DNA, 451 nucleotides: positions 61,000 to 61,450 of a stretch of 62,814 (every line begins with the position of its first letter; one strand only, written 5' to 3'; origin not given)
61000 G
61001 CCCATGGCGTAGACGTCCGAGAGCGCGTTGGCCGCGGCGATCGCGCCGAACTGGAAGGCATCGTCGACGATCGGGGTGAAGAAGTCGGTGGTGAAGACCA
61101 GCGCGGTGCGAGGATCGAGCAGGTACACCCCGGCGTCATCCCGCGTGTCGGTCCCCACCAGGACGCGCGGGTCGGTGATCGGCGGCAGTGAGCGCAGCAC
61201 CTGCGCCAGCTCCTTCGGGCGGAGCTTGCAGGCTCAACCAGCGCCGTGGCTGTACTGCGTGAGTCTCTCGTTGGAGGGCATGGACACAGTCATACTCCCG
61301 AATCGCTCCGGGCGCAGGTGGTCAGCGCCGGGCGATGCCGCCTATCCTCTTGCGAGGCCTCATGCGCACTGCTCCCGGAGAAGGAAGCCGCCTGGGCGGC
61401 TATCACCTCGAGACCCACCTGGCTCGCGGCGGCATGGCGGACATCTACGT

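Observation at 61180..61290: selD is a selenoprotein: in-frame UGA (61234..61236) followed by a SECIS-like hairpin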

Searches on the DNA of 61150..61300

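Call 53: search_rna_families(source=window, start=61150, end=61300, threshold=evalue, max_evalue=10, show_alignments=3)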
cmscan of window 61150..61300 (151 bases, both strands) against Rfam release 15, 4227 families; matches with E-value up to 10: 2.
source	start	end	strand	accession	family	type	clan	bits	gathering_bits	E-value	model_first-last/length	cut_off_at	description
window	61175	61227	+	RF01779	AS1726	Gene;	-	13.2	50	6.8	1-78/78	no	AS1726 sRNA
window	61236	61297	-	RF01142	sR19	Gene; snRNA; snoRNA; CD-box;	-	8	45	8.6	1-63/63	no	Small nucleolar RNA sR19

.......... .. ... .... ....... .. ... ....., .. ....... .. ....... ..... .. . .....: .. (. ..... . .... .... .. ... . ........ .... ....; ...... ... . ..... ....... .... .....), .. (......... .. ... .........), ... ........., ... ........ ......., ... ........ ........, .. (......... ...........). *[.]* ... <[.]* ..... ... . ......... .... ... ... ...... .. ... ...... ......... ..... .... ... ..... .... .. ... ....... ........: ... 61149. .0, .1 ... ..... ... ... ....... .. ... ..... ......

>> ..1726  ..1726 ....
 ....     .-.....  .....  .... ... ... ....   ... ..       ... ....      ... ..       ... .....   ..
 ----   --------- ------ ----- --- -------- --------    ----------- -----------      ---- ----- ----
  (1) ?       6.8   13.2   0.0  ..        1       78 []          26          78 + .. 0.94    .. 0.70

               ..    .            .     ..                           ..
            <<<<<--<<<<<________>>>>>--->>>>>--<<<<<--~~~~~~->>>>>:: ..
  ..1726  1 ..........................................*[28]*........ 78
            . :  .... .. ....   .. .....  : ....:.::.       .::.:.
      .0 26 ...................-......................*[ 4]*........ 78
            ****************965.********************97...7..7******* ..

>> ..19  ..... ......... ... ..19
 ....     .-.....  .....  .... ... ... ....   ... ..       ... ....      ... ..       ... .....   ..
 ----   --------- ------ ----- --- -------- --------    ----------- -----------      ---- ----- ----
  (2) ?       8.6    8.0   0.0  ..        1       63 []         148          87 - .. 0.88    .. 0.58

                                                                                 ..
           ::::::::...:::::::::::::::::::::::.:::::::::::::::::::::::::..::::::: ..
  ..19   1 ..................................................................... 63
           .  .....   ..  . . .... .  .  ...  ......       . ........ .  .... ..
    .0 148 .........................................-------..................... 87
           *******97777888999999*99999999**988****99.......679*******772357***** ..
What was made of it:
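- No Rfam SECIS family matches, even at E <= 10 (call 53).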
